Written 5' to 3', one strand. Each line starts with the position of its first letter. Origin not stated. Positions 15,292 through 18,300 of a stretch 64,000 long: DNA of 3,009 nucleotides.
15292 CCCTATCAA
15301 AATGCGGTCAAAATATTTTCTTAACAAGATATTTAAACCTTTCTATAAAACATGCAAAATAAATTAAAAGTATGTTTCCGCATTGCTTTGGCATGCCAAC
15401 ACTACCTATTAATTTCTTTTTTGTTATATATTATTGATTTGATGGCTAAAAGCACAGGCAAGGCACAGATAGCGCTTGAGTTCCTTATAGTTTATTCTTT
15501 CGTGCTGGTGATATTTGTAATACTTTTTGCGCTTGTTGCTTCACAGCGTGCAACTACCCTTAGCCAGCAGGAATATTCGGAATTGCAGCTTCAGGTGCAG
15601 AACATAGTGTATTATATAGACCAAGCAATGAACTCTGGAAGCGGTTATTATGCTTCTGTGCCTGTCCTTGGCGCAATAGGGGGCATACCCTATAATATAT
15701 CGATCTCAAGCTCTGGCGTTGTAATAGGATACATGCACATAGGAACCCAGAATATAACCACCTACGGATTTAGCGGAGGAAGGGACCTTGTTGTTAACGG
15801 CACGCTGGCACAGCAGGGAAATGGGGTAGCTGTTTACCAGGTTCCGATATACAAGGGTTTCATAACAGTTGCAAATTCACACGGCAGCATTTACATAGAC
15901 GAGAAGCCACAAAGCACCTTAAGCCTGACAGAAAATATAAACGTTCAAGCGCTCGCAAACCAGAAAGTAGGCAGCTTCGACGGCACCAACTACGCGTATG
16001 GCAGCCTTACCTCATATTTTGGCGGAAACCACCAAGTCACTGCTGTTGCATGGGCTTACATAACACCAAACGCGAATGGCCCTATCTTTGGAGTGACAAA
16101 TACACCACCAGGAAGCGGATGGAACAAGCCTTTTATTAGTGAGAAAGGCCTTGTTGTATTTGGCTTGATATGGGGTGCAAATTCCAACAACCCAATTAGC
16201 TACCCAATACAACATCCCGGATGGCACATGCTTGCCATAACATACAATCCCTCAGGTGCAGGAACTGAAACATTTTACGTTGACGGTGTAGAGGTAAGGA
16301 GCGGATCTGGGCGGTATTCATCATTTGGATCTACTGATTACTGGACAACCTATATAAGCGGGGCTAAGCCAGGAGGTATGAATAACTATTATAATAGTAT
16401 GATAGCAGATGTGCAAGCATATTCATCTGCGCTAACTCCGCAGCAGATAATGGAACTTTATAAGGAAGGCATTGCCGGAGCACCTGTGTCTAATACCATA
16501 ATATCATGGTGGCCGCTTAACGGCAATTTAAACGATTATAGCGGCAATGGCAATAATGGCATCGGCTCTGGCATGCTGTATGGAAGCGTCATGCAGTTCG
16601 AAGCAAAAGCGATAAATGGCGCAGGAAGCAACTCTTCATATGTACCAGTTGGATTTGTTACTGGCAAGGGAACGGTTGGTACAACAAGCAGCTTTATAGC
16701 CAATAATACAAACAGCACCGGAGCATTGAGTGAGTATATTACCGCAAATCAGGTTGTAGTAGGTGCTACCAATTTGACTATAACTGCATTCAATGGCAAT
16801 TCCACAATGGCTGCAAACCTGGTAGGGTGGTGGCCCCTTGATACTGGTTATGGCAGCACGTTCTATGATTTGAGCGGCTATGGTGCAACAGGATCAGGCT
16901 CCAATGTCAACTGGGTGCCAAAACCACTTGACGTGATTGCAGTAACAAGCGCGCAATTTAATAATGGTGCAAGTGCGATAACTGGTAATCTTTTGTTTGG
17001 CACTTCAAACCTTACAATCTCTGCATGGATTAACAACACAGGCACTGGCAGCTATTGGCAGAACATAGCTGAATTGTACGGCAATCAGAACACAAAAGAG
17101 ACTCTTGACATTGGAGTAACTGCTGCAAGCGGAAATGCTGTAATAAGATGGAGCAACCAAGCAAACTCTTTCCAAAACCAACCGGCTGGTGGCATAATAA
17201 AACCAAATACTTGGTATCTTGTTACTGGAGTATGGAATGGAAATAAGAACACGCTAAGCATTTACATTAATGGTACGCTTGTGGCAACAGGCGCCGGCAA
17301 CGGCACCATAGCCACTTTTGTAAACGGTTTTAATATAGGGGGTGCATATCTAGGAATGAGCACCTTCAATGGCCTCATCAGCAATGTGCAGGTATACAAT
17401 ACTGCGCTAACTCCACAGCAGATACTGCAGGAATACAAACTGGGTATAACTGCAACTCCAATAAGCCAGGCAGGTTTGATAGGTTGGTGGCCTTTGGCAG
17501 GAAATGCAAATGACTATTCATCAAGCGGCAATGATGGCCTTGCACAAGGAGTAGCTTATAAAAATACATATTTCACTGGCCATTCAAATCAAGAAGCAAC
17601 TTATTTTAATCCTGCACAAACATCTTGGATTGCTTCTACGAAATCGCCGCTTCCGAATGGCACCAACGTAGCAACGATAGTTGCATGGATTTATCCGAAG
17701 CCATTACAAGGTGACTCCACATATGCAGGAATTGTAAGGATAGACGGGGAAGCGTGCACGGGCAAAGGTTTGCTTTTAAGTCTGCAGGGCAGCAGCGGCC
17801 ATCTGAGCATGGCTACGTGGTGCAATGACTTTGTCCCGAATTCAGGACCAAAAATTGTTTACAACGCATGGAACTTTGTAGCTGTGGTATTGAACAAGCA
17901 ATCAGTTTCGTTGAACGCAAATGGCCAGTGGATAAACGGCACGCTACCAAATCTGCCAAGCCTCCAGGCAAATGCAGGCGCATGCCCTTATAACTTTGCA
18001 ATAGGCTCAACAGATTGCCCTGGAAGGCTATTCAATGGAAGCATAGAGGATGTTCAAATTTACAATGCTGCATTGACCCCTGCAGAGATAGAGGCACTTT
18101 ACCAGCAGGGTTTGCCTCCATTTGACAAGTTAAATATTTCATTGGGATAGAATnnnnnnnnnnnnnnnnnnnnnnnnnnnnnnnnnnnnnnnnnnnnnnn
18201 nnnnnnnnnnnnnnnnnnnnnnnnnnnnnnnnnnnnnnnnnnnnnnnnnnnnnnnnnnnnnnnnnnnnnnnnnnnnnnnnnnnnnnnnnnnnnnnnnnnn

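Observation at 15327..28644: Type IV pilus (Tad/Epd-like) machinery converging on an operon of giant modular pilin-like lectin proteins: candidate adhesion or host-contact apparatus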

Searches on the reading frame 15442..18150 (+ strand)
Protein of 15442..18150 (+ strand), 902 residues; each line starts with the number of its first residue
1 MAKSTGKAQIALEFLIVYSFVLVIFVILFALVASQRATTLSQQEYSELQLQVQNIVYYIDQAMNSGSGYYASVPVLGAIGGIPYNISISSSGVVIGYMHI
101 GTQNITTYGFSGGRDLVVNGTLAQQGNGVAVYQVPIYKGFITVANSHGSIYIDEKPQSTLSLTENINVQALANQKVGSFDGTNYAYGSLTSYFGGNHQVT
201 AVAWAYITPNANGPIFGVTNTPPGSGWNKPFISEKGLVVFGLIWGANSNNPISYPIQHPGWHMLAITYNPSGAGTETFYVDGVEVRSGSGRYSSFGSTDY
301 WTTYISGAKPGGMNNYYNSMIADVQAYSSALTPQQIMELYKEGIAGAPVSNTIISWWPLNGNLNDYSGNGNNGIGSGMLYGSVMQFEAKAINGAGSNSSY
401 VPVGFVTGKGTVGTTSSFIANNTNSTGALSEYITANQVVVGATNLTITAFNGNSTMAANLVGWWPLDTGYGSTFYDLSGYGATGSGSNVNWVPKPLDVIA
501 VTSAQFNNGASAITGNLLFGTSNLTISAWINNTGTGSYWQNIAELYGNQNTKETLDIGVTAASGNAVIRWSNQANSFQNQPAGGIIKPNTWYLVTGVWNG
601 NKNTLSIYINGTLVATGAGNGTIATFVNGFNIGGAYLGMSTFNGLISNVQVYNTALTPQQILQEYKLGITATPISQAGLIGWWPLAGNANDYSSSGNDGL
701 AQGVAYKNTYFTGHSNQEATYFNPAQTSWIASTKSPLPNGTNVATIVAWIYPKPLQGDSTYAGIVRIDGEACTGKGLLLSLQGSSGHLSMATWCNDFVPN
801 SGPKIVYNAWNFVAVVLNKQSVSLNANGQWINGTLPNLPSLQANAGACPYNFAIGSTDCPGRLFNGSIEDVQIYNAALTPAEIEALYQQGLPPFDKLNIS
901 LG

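Call 3: search_protein_families(library=pfam, proteins=[window:15442-18150:+], max_evalue=0.01)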
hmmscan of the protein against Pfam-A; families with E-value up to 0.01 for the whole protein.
window:15442-18150:+ (902 aa): 3 families
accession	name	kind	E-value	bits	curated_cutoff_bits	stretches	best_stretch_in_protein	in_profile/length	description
PF13385.13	Laminin_G_3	-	2.7e-52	177.4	27.6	3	509-661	4-150/151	Concanavalin A-like lectin/glucanases superfamily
PF00354.24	Pentaxin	-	1.1e-08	35.4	25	0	596-669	90-171/194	Pentaxin family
PF02973.23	Sialidase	-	0.00013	22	26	0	602-663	116-183/189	Sialidase, N-terminal domain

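Call 4: search_protein_families(library=ncbifam, proteins=[window:15442-18150:+], max_evalue=0.01)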
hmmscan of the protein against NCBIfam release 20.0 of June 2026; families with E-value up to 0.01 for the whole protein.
window:15442-18150:+ (902 aa): 1 family
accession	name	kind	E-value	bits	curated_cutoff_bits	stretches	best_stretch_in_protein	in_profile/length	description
NF052521.1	TafC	equivalog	3.3e-09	36.3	410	0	580-666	273-361/373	TafC family fimbrial protein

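Call 73: search_solved_structures(query=window:15442-18150:+, max_evalue=0.001)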
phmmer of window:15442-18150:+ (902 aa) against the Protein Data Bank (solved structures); distinct sequences matched with E-value up to 0.001: 1.
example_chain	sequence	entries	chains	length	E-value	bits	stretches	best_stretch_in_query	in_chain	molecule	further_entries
3flp_A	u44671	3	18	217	0.00053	21.3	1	586-662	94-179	SAP-like pentraxin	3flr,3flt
